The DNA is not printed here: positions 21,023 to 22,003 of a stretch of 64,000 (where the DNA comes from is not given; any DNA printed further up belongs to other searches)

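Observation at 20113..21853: Uncharacterised three-gene cassette (Cys-motif protein plus two DUF488 paralogues) splitting leuA from leuB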

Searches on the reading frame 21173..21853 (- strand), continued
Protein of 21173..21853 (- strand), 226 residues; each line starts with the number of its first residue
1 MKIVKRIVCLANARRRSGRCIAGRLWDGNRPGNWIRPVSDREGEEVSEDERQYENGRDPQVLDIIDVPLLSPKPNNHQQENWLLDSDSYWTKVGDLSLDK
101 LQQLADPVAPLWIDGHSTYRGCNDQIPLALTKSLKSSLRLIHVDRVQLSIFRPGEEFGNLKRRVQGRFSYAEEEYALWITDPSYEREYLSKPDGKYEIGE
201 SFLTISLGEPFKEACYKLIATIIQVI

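Call 52: search_protein_families(library=pfam, proteins=[L014:8735-9991:+, L020:8748-9974:+, L036:8737-9981:+, L037:8726-9988:+, L065:8739-9965:+, L013:8648-9961:+, L083:8577-9884:+, L038:8477-9976:+, L061:8592-10001:+, L033:8210-9754:+], max_evalue=0.01)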
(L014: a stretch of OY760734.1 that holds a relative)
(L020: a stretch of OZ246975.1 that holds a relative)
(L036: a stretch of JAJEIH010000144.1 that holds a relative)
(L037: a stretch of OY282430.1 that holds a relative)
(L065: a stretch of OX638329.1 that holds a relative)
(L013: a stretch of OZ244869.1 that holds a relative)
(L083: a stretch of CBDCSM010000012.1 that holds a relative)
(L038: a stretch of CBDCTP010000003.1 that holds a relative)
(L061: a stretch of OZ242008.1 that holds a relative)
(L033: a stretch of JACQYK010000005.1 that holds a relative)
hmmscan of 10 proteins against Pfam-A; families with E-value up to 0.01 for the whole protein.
L014:8735-9991:+ (419 aa): 2 families
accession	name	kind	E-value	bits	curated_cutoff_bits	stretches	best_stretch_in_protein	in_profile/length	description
PF13749.12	HATPase_c_4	-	1.2e-14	54.4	26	1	311-404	1-87/89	Putative ATP-dependent DNA helicase recG C-terminal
PF04326.19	SLFN_AlbA_2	-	5.2e-13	50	25.3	1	15-140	1-117/118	Schlafen, AlbA_2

L020:8748-9974:+ (409 aa): 2 families
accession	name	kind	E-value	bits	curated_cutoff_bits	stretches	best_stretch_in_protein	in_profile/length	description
PF04326.19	SLFN_AlbA_2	-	4.4e-16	59.9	25.3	1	21-139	3-117/118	Schlafen, AlbA_2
PF13749.12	HATPase_c_4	-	4.1e-14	52.8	26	1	310-403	1-87/89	Putative ATP-dependent DNA helicase recG C-terminal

L036:8737-9981:+ (415 aa): 2 families
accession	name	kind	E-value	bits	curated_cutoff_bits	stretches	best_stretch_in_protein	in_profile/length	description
PF13749.12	HATPase_c_4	-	3.7e-17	62.5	26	1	311-405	1-88/89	Putative ATP-dependent DNA helicase recG C-terminal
PF04326.19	SLFN_AlbA_2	-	4.5e-15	56.7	25.3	1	15-140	1-117/118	Schlafen, AlbA_2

L037:8726-9988:+ (421 aa): 2 families
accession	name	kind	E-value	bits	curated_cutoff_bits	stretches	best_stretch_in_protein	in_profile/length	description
PF13749.12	HATPase_c_4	-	4e-15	56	26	1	322-414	1-86/89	Putative ATP-dependent DNA helicase recG C-terminal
PF04326.19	SLFN_AlbA_2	-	1.9e-14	54.6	25.3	1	20-145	1-117/118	Schlafen, AlbA_2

L065:8739-9965:+ (409 aa): 2 families
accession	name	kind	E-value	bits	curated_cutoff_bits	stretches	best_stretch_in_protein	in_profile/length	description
PF04326.19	SLFN_AlbA_2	-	1.8e-14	54.7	25.3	1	14-139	1-117/118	Schlafen, AlbA_2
PF13749.12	HATPase_c_4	-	2.1e-13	50.5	26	1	310-404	1-88/89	Putative ATP-dependent DNA helicase recG C-terminal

L013:8648-9961:+ (438 aa): 2 families
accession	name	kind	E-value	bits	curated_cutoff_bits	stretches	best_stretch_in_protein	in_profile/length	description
PF04326.19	SLFN_AlbA_2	-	8.5e-15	55.8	25.3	1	45-171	1-118/118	Schlafen, AlbA_2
PF13749.12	HATPase_c_4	-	3.9e-14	52.8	26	1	339-432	1-87/89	Putative ATP-dependent DNA helicase recG C-terminal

L083:8577-9884:+ (436 aa): 2 families
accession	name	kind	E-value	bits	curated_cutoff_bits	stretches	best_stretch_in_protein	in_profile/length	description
PF13749.12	HATPase_c_4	-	1.1e-15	57.8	26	1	335-429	1-88/89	Putative ATP-dependent DNA helicase recG C-terminal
PF04326.19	SLFN_AlbA_2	-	7.5e-15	55.9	25.3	1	44-170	1-118/118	Schlafen, AlbA_2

L038:8477-9976:+ (500 aa): 2 families
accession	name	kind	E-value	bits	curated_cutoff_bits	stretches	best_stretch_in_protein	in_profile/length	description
PF13749.12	HATPase_c_4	-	9.9e-15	54.8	26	1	398-491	1-87/89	Putative ATP-dependent DNA helicase recG C-terminal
PF04326.19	SLFN_AlbA_2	-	2.9e-12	47.6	25.3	1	101-226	1-117/118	Schlafen, AlbA_2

L061:8592-10001:+ (470 aa): 2 families
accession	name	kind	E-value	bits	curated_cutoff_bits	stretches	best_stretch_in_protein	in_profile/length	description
PF04326.19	SLFN_AlbA_2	-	2.3e-13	51.1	25.3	1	68-193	1-117/118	Schlafen, AlbA_2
PF13749.12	HATPase_c_4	-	1.4e-12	47.8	26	1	368-455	1-80/89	Putative ATP-dependent DNA helicase recG C-terminal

L033:8210-9754:+ (515 aa): 2 families
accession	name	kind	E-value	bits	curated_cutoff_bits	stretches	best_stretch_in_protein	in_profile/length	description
PF14072.11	DndB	-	7.6e-05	22.4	29.1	1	41-148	27-122/338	DNA-sulfur modification-associated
PF05014.21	Nuc_deoxyrib_tr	-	0.00043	20.8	28.8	1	381-462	12-96/117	Nucleoside 2-deoxyribosyltransferase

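Call 53: search_protein_families(library=padloc, proteins=[L014:8735-9991:+, L020:8748-9974:+, L036:8737-9981:+, L037:8726-9988:+, L065:8739-9965:+, L013:8648-9961:+, L083:8577-9884:+, L038:8477-9976:+, L061:8592-10001:+, L033:8210-9754:+], max_evalue=0.01)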
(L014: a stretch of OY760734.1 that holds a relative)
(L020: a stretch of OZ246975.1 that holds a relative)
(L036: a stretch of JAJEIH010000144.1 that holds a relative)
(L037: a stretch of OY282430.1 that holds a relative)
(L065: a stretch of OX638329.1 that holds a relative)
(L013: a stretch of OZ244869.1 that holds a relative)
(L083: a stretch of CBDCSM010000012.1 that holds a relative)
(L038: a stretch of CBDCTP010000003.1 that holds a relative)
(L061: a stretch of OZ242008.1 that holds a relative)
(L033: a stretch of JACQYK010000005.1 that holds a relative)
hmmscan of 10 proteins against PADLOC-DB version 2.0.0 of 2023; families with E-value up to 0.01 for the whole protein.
L014:8735-9991:+ (419 aa): 3 families
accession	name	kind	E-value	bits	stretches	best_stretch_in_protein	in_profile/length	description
PDLC02394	pAgo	-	2.5e-14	50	1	45-398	63-427/1121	-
PDLC02402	Aga_SIR2-PNTD1-PNTD2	-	2.3e-11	40.6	1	181-337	341-489/876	Class I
PDLC02418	Aga_SIR2-Kinase-PNTD1-PNTD2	-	3.2e-05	20.3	1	200-336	233-366/756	Class I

L020:8748-9974:+ (409 aa): 3 families
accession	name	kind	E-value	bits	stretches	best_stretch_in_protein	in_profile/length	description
PDLC02394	pAgo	-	8.1e-17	58.3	1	41-403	60-432/1121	-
PDLC02402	Aga_SIR2-PNTD1-PNTD2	-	1.1e-12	44.9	1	188-383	348-539/876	Class I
PDLC02418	Aga_SIR2-Kinase-PNTD1-PNTD2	-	2.9e-07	27.1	1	188-337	206-368/756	Class I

L036:8737-9981:+ (415 aa): 3 families
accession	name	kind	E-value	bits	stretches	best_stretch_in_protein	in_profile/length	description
PDLC02394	pAgo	-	1.9e-18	63.6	1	41-401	59-429/1121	-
PDLC02402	Aga_SIR2-PNTD1-PNTD2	-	3.6e-12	43.2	1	175-336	335-488/876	Class I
PDLC02418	Aga_SIR2-Kinase-PNTD1-PNTD2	-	3e-05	20.4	1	212-335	229-365/756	Class I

L037:8726-9988:+ (421 aa): 3 families
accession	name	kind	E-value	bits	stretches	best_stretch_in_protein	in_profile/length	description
PDLC02394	pAgo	-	1.1e-13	47.9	1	52-409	67-427/1121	-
PDLC02402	Aga_SIR2-PNTD1-PNTD2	-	5.6e-10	36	1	207-347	356-488/876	Class I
PDLC02418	Aga_SIR2-Kinase-PNTD1-PNTD2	-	1.4e-05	21.5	1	226-346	232-365/756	Class I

L065:8739-9965:+ (409 aa): 3 families
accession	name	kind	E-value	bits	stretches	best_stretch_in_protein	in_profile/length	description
PDLC02402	Aga_SIR2-PNTD1-PNTD2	-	3.2e-14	50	1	174-383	335-539/876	Class I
PDLC02394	pAgo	-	6.1e-14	48.7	1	42-395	61-425/1121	-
PDLC02418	Aga_SIR2-Kinase-PNTD1-PNTD2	-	7.8e-08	29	1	190-377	209-411/756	Class I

L013:8648-9961:+ (438 aa): 3 families
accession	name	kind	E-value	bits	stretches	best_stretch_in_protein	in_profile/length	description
PDLC02394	pAgo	-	2.4e-17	60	1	68-426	56-427/1121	-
PDLC02402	Aga_SIR2-PNTD1-PNTD2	-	1.6e-13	47.7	1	209-366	341-490/876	Class I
PDLC02418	Aga_SIR2-Kinase-PNTD1-PNTD2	-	4e-07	26.6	1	215-366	205-368/756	Class I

L083:8577-9884:+ (436 aa): 3 families
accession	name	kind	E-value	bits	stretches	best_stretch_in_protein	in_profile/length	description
PDLC02394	pAgo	-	4e-17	59.3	1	186-423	174-428/1121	-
PDLC02402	Aga_SIR2-PNTD1-PNTD2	-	1e-10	38.5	1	216-360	352-488/876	Class I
PDLC02418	Aga_SIR2-Kinase-PNTD1-PNTD2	-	2.3e-05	20.8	1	230-359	223-365/756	Class I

L038:8477-9976:+ (500 aa): 3 families
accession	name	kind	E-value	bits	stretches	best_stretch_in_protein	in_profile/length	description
PDLC02394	pAgo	-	3.8e-16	56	1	122-485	54-427/1121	-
PDLC02402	Aga_SIR2-PNTD1-PNTD2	-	1.8e-13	47.5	1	278-476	351-544/876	Class I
PDLC02418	Aga_SIR2-Kinase-PNTD1-PNTD2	-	6.6e-07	25.9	1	295-472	241-418/756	Class I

L061:8592-10001:+ (470 aa): 3 families
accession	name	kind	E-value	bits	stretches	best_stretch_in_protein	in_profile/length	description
PDLC02394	pAgo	-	2.8e-17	59.8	1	92-455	57-425/1121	-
PDLC02402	Aga_SIR2-PNTD1-PNTD2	-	5.7e-14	49.2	1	250-395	353-490/876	Class I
PDLC02418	Aga_SIR2-Kinase-PNTD1-PNTD2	-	2.5e-07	27.3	1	268-394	244-367/756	Class I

L033:8210-9754:+ (515 aa): 2 families
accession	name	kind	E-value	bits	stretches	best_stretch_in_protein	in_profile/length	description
PDLC00733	Effector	-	6.5e-07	26.5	1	419-468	292-341/388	TIR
PDLC02811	DpdB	-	0.0035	14.2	1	52-137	48-128/370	DpdB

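Call 55: predict_structure(alignment_id=A1)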
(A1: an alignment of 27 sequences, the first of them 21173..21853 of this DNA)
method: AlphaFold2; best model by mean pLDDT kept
length: 226 residues; sequences in the alignment: 27
mean_pLDDT: 61.0   pTM: 0.64
mean pLDDT of the five models: 61.0, 60.6, 60.1, 59.4, 57.0
residues with pLDDT >= 90: 19; 70-90: 87; 50-70: 30; < 50: 90
segments of 3 or more residues with pLDDT < 50: 1-26, 34-93, 118-121
pLDDT, mean of each block of 10 residues (from residue 1): 39 36 50 43 33 32 30 29 33 61 81 61 74 73 93 65 87 86 79 91 77 77 80
secondary structure, 60 per line:
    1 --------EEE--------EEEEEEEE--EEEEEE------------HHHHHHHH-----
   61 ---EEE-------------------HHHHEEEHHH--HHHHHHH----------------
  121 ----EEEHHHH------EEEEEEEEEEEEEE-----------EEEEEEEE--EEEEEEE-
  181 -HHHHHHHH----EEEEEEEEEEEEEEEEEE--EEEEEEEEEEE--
elements in order: E9-11 E20-27 E30-35 H48-55 E64-66 H86-89 E90-92 H98-104 E125-127 H128-131 E138-151 E163-170 E173-179 H182-189 E194-211 E214-224

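Call 60: fold_search(model_id=the predicted structure, library=pdb)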
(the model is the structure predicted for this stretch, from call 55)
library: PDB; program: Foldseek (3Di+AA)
matches with E <= 10: 529; with E <= 0.001: 0
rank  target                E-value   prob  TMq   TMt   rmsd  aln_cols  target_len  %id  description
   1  7x5c_MODEL_1_A        9.2e-02  0.47  0.21  0.26   8.6       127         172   13  Solution structure of Tetrahymena p75OB1-p50PBM (released 2022-10-19)
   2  3lgj_A                1.7e-01  0.80  0.23  0.45   5.2        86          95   12  Crystal structure of single-stranded binding protein (ssb) from Bartonella henselae (released 2010-02-16)
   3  5mrc_LL               2.2e-01  0.41  0.22  0.35  16.8       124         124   12  Structure of the yeast mitochondrial ribosome - Class A (released 2017-02-15)
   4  7pwo_X1               2.3e-01  0.51  0.23  0.33   6.4       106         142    9  Cryo-EM structure of Giardia lamblia ribosome at 2.75 A resolution (released 2022-04-20)
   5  7qca_SL0              2.4e-01  0.25  0.15  0.21  12.5        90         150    6  Spraguea lophii ribosome (released 2022-11-30)
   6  9cpb_3J               2.5e-01  0.03  0.11  0.07  34.6       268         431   13  Atomic model of bovine Fallopian tube cilia doublet microtubule (48-nm periodicity) (released 2024-10-30)
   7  7qix_M                2.8e-01  0.54  0.20  0.31   6.7        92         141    8  Specific features and methylation sites of a plant ribosome. 40S body ribosomal subunit. (released 2022-06-15)
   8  8y0w_SL               3.0e-01  0.16  0.16  0.22  12.4       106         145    6  dormant ribosome with eIF5A, eEF2 and SERBP1 (released 2024-02-07)
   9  8rxh_SP               3.1e-01  0.47  0.20  0.30   6.8        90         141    8  CRYO-EM STRUCTURE OF LEISHMANIA MAJOR 80S RIBOSOME WITH A/P/E-site tRNA AND mRNA : PARENTAL STRAIN (released 2024-05-15)
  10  9qf5_An               3.3e-01  0.75  0.24  0.36   4.7        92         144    6  Structure of P. furiosus 70S ribosome grown at 102deg (released 2025-11-05)
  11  8g5z_SL               3.5e-01  0.10  0.16  0.23  17.4       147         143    5  mRNA decoding in human is kinetically and structurally distinct from bacteria (GA state) (released 2023-04-19)
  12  7yny_C                3.8e-01  0.47  0.21  0.15   5.6        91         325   14  Crystal structure of baculovirus LEF-3 from Helicoverpa armigera nucleopolyhedrovirus (released 2023-01-25)
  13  8ova_AS               3.8e-01  0.41  0.23  0.34   6.1       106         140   12  CRYO-EM STRUCTURE OF TRYPANOSOMA BRUCEI PROCYCLIC FORM 80S RIBOSOME : PARENTAL STRAIN (released 2023-11-29)
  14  8jiw_BX               3.8e-01  0.33  0.22  0.33   6.4       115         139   11  Atomic structure of wheat ribosome reveals unique features of the plant ribosomes (released 2024-03-27)
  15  7yny_H                4.1e-01  0.72  0.23  0.17   4.5        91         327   13  Crystal structure of baculovirus LEF-3 from Helicoverpa armigera nucleopolyhedrovirus (released 2023-01-25)
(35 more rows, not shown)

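Call 67: search_protein_families(library=padloc, alignment_id=A5, max_evalue=0.00001)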
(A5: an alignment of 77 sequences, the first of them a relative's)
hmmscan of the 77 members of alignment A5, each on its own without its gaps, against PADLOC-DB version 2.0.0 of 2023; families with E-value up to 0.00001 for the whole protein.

A. member 1, L007:5709-9083:+ (1125 aa): 2 families
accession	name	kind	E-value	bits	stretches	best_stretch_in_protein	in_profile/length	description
PDLC00662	HmaC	-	0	1165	1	168-1123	3-940/941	AAA+ ATPase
PDLC02192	DUF499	-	1.5e-38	130.3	1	209-866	34-636/1022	-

B. families by the number of members that match (of 77 scanned): 84 families (the first 25 are shown)
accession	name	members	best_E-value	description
PDLC00662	HmaC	6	0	AAA+ ATPase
PDLC02192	DUF499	6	4.4e-43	-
PDLC03812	RTasRmuC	2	1.9e-90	DRT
PDLC04903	PDC-S09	2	7.4e-11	-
PDLC04907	PDC-S09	2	5.9e-10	-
PDLC04902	PDC-S09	2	6.9e-10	-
PDLC04904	PDC-S09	2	9.3e-09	-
PDLC04906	PDC-S09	2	1.5e-08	-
PDLC04905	PDC-S09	2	2.3e-06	-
PDLC04913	PDC-S11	1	1.5e-169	-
PDLC04148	HEC-03B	1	7e-163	-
PDLC02374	dGTPase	1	4.3e-104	-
PDLC04639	PDC-M41B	1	3e-102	-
PDLC04569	PDC-M30B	1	6e-101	-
PDLC04909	PDC-S11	1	3.5e-71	-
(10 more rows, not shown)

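Call 68: search_protein_families(library=padloc, alignment_id=A6, max_evalue=0.00001)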
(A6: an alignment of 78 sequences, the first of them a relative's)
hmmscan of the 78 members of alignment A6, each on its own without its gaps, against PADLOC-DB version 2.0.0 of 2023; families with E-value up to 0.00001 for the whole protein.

A. member 1, L007:887-3940:+ (1018 aa): 6 families
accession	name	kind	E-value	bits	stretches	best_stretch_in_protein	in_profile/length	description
PDLC00660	HmaB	-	0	1543.4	2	127-1012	80-965/967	DNA-adenine methylase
PDLC00661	HmaB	-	0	1430.2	2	127-1006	79-966/973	DNA-adenine methylase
PDLC02189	DUF1156_MTase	-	1.6e-27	94.1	2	14-229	12-207/944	-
PDLC03352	MTase_II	-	3.2e-27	92.8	2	464-645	412-597/1023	Type II methyltransferase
PDLC03233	MTase_II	-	1.7e-24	84.4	1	461-834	355-710/731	Type II methyltransferase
PDLC03314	MTase_II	-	2.6e-13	47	0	186-223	164-201/944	Type II methyltransferase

B. families by the number of members that match (of 78 scanned): 97 families (the first 25 are shown)
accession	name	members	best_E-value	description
PDLC00660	HmaB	8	0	DNA-adenine methylase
PDLC00661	HmaB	8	0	DNA-adenine methylase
PDLC03352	MTase_II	5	5.3e-29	Type II methyltransferase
PDLC02189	DUF1156_MTase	5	1.6e-27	-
PDLC03233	MTase_II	5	2.2e-27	Type II methyltransferase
PDLC03314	MTase_II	5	2e-17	Type II methyltransferase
PDLC03322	MTase_II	3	3.3e-06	Type II methyltransferase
PDLC04134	mad2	2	8.9e-25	mads_2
PDLC03028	MTase_I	1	1.6e-145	Type I methyltransferase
PDLC04175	HEC-01A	1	2.8e-101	-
PDLC03027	MTase_I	1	3.9e-76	Type I methyltransferase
PDLC03031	MTase_I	1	3.5e-74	Type I methyltransferase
PDLC03022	MTase_I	1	1.4e-64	Type I methyltransferase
PDLC03038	MTase_I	1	5.6e-64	Type I methyltransferase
PDLC04174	HEC-01A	1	2.2e-58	-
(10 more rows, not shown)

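Call 71: search_protein_representatives(alignment_id=A1)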
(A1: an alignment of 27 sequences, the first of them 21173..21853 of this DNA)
Query: 27 sequences, 227 profile positions. Proteins with E-value up to 0.001 (for the whole library): 3625; up to 1e-10: 2599; up to 1e-30: 926. The best 150 are listed.
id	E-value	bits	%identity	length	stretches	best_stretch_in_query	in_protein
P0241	1.7e-99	348.2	-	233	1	1-225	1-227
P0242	2.1e-99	347.8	-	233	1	1-224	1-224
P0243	2.5e-93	328.0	-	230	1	1-224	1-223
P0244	8.0e-93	326.3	-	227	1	1-223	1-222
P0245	1.5e-91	322.1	-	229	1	1-225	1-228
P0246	1.6e-86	305.7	-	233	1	1-225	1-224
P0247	4.4e-84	297.7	-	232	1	1-226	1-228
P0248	6.3e-84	297.2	-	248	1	3-226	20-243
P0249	1.3e-83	296.2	-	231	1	1-225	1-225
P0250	2.2e-81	288.9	-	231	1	1-225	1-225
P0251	3.2e-81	288.4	-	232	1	3-225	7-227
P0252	3.6e-81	288.2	-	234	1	3-225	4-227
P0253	1.0e-80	286.7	-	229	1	3-225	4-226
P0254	4.7e-80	284.6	-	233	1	1-224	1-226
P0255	4.8e-80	284.5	-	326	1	3-224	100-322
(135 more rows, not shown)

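Call 80: search_protein_families(library=pfam, alignment_id=A5, max_evalue=0.00001)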
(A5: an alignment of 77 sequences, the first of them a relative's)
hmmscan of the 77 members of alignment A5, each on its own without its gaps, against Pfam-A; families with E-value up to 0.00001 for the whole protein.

A. member 1, L007:5709-9083:+ (1125 aa): 2 families
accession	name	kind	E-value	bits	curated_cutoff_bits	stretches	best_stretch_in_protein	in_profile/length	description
PF18731.6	HEPN_Swt1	-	4.1e-40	137.1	27.5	1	11-125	1-115/115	Swt1-like HEPN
PF04465.17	DUF499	-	1.5e-22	79.7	23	1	290-817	23-552/1024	Protein of unknown function (DUF499)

B. families by the number of members that match (of 77 scanned): 75 families (the first 25 are shown)
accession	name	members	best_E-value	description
PF18731.6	HEPN_Swt1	6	2.8e-40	Swt1-like HEPN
PF04465.17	DUF499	6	9.6e-32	Protein of unknown function (DUF499)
PF00384.28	Molybdopterin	3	4.1e-57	Molybdopterin oxidoreductase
PF01568.27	Molydop_binding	3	3.5e-33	Molydopterin dinucleotide binding domain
PF05721.19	PhyH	3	1.6e-17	Phytanoyl-CoA dioxygenase (PhyH)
PF04879.21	Molybdop_Fe4S4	3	3.5e-12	Molybdopterin oxidoreductase Fe4S4 domain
PF02538.19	Hydantoinase_B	2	3.3e-139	Hydantoinase B/oxoprolinase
PF02646.22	RmuC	2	2.5e-87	RmuC family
PF06808.19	DctM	2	5.6e-68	Tripartite ATP-independent periplasmic transporter, DctM component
PF02775.26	TPP_enzyme_C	2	1.6e-17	Thiamine pyrophosphate enzyme, C-terminal TPP binding domain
PF01909.29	NTP_transf_2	2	1.5e-12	Nucleotidyltransferase domain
PF18765.7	Polbeta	2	5.4e-09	Polymerase beta, Nucleotidyltransferase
PF00464.25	SHMT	1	1.7e-140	Serine hydroxymethyltransferase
PF01969.22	Ni_insertion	1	8.5e-139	Nickel insertion protein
PF07505.17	DUF5131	1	9.6e-98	Protein of unknown function (DUF5131)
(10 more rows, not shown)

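Call 81: search_protein_families(library=pfam, alignment_id=A6, max_evalue=0.00001)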
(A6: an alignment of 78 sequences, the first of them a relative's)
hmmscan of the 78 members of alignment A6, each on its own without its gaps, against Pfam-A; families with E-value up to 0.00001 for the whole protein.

A. member 1, L007:887-3940:+ (1018 aa): 1 family
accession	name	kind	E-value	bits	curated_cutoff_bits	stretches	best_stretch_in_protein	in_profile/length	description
PF06634.17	DUF1156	-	5.1e-27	94.3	24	1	20-78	1-60/73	Protein of unknown function (DUF1156)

B. families by the number of members that match (of 78 scanned): 51 families (the first 25 are shown)
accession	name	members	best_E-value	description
PF06634.17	DUF1156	5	4.1e-33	Protein of unknown function (DUF1156)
PF00682.25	HMGL-like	3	6.3e-94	HMGL-like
PF08502.15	LeuA_dimer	3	7.3e-41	LeuA allosteric (dimerisation) domain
PF22617.1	HCS_D2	3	3.6e-30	Homocitrate synthase post-HMGL domain-like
PF20320.3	DUF6615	3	5.8e-13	Family of unknown function (DUF6615)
PF07676.18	PD40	2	9.1e-41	WD40-like Beta Propeller Repeat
PF05721.19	PhyH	2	3.4e-30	Phytanoyl-CoA dioxygenase (PhyH)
PF01717.24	Meth_synt_2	2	9.2e-13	Cobalamin-independent synthase, Catalytic domain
PF02350.25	Epimerase_2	1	3.4e-106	UDP-N-acetylglucosamine 2-epimerase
PF00224.27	PK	1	1e-103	Pyruvate kinase, barrel domain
PF00202.27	Aminotran_3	1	6.5e-80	Aminotransferase class-III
PF02384.22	N6_Mtase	1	4.9e-71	N-6 DNA Methylase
PF11288.14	DUF3089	1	2.5e-67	Protein of unknown function (DUF3089)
PF22691.2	Thiolase_C_1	1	1.5e-50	Thiolase C-terminal domain-like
PF11536.14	DUF3226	1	2.5e-45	Protein of unknown function (DUF3226)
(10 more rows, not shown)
